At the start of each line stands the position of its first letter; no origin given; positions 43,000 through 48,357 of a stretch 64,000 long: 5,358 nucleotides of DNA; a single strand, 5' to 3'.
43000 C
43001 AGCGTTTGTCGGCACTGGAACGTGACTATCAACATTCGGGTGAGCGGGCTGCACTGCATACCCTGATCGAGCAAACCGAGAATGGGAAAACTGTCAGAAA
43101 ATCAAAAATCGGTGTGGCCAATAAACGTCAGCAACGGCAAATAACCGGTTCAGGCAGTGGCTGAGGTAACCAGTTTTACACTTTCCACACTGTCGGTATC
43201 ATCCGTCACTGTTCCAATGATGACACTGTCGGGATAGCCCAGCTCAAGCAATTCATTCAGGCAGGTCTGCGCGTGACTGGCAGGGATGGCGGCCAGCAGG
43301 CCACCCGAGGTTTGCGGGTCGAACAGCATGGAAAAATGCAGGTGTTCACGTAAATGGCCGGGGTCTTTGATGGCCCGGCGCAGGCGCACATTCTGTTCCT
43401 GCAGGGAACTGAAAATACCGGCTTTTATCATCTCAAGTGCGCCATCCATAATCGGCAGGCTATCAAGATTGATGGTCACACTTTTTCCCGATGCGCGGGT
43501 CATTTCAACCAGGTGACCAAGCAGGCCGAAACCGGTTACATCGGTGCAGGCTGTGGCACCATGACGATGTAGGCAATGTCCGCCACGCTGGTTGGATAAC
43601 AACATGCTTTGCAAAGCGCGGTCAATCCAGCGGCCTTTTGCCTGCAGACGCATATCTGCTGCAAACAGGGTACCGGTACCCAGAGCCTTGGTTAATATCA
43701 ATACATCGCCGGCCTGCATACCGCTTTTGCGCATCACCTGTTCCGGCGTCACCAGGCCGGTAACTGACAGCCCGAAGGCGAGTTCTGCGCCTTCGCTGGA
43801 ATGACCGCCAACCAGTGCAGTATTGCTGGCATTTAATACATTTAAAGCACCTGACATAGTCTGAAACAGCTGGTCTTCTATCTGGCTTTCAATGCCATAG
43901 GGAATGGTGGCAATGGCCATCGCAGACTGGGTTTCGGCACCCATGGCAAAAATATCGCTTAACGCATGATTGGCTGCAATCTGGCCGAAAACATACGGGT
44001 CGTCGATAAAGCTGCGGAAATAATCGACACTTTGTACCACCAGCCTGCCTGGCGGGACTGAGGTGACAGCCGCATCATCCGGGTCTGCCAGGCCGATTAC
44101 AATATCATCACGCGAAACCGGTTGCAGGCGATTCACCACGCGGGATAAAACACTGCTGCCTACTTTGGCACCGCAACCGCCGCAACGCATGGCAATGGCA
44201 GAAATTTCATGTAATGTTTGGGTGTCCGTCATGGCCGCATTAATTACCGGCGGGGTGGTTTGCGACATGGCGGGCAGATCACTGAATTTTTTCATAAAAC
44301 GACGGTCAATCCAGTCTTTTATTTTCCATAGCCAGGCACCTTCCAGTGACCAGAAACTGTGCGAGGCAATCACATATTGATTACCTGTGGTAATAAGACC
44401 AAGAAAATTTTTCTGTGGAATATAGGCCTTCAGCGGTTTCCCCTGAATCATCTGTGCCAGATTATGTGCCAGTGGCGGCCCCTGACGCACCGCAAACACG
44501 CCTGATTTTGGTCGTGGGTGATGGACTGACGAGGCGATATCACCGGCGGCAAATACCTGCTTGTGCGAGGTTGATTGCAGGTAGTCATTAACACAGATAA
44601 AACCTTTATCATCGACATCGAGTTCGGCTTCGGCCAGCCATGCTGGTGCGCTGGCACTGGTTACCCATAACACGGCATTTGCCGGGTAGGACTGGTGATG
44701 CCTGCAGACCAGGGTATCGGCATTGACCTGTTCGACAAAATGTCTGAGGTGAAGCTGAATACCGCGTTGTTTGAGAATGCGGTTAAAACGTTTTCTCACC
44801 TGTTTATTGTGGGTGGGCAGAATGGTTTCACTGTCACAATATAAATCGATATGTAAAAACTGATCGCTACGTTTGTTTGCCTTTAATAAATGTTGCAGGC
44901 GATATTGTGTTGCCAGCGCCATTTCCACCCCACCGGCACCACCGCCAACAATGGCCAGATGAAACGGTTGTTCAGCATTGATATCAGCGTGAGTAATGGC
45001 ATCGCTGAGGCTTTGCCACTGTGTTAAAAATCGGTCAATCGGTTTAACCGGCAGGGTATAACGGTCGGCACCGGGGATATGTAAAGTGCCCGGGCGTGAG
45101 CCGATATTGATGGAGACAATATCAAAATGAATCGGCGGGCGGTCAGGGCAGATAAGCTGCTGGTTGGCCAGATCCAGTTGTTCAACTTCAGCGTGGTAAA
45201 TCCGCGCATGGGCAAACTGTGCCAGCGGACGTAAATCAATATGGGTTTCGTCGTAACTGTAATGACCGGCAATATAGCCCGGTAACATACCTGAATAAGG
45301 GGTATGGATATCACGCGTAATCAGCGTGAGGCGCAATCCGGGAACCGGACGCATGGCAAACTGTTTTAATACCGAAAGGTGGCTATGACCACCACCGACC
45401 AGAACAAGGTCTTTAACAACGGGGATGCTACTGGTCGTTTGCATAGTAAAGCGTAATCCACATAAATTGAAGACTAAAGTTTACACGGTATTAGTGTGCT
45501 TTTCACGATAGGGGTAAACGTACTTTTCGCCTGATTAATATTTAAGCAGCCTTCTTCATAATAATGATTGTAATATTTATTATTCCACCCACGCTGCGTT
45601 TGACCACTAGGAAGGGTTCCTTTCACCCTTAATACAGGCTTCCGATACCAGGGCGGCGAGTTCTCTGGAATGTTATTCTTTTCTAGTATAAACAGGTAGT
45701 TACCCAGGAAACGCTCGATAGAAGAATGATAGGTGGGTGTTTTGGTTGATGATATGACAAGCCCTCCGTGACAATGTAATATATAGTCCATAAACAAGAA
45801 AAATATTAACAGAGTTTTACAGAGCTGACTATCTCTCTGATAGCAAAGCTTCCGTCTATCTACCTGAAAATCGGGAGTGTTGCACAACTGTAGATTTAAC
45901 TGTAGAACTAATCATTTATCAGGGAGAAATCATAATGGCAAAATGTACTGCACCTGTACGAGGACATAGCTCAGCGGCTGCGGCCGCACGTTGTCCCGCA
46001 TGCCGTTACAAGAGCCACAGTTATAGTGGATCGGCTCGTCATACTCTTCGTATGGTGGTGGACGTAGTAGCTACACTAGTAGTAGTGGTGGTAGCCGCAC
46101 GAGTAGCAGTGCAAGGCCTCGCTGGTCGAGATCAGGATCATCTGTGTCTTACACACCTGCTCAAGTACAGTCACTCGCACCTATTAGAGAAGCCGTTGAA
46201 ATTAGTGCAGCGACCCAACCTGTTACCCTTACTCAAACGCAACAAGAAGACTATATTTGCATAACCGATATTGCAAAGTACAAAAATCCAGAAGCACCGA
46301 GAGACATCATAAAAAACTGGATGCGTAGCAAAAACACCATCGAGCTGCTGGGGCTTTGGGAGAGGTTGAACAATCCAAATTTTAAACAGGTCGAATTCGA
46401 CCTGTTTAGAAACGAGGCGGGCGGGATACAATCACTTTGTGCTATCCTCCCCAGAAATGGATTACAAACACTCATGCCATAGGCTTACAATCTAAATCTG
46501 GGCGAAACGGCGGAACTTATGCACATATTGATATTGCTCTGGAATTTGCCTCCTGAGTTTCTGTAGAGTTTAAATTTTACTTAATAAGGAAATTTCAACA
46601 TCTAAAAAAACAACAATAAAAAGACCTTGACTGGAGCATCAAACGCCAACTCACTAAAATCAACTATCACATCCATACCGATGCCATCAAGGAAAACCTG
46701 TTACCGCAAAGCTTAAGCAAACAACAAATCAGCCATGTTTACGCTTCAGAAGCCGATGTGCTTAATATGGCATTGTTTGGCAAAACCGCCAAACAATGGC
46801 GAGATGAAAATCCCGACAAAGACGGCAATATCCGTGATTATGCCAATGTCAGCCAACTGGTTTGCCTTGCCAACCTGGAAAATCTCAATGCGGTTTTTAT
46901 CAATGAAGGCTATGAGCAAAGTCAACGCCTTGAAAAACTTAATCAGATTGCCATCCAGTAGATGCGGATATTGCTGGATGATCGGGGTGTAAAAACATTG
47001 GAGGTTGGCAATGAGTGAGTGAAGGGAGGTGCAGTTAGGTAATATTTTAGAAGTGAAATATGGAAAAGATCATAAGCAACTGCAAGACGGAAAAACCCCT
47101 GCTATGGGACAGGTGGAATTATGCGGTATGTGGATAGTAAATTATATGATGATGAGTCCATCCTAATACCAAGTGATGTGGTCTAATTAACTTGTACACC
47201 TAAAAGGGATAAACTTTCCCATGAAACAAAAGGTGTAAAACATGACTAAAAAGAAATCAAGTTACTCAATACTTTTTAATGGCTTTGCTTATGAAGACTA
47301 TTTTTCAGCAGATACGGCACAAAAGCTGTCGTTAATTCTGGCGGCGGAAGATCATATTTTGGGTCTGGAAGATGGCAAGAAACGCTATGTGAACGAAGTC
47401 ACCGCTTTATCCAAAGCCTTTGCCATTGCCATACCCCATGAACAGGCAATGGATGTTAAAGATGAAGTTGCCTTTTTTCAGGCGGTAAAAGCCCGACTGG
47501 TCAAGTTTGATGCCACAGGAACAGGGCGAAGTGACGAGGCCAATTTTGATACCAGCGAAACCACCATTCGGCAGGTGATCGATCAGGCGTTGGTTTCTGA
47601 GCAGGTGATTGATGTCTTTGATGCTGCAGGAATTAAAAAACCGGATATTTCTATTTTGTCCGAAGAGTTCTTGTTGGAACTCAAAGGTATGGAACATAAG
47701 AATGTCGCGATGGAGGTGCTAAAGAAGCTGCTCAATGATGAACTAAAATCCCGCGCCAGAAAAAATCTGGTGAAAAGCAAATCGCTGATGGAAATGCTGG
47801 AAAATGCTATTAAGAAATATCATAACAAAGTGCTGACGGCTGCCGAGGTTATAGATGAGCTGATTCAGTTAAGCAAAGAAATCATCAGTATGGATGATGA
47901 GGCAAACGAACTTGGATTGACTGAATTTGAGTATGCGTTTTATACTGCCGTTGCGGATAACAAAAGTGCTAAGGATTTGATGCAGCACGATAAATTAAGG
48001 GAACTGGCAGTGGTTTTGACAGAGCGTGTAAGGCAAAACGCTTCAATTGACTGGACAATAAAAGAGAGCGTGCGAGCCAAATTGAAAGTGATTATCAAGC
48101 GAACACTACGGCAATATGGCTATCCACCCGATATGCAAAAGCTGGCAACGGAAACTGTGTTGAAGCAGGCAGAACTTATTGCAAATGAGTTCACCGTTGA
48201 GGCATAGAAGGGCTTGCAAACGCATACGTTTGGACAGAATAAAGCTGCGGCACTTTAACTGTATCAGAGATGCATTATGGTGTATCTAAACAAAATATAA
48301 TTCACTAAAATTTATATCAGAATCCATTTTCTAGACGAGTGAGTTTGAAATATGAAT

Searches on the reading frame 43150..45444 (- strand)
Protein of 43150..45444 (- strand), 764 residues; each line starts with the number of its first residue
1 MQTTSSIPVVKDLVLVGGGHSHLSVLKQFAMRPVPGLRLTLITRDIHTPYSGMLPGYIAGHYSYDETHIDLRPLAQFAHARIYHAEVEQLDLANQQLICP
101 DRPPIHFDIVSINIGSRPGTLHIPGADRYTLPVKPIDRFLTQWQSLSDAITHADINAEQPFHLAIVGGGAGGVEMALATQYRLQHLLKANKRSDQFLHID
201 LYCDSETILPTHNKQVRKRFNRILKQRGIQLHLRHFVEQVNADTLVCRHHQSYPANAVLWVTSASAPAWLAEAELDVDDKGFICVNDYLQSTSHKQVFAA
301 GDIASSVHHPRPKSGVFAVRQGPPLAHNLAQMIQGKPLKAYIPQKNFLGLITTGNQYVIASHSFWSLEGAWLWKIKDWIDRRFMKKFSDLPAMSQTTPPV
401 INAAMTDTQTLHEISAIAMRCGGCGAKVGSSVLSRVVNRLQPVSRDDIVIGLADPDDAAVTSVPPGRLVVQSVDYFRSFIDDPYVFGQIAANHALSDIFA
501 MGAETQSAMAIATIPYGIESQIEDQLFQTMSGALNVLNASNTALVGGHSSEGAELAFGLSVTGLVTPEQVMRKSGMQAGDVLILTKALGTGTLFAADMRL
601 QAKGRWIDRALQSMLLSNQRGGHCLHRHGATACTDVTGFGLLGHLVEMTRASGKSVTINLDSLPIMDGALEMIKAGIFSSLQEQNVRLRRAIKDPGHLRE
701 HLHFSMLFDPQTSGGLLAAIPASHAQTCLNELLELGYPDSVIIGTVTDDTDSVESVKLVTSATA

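Call 10: search_protein_families(library=pfam, proteins=[window:43150-45444:-], max_evalue=0.00001)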
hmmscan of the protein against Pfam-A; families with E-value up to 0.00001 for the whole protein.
window:43150-45444:- (764 aa): 3 families
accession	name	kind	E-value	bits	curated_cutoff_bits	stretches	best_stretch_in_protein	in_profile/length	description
PF07992.20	Pyr_redox_2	-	7.5e-28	98.2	26.1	1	11-322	1-291/291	Pyridine nucleotide-disulphide oxidoreductase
PF02769.27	AIRS_C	-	7.3e-19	68.9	23.1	1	577-753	1-152/156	AIR synthase related protein, C-terminal domain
PF00586.29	AIRS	-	2.6e-17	63.7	24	1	456-565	2-112/112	AIR synthase related protein, N-terminal domain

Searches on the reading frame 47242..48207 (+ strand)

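Call 10: search_protein_families(library=pfam, proteins=[window:47242-48207:+], max_evalue=0.00001)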
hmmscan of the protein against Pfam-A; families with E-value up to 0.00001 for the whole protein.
window:47242-48207:+ (321 aa): 1 family
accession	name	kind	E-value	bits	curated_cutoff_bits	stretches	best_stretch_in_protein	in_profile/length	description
PF11867.13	T1RH-like_C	-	6.2e-120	400.9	26.8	1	9-315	26-328/329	Type I restriction enzyme HindI endonuclease subunit-like, C-terminal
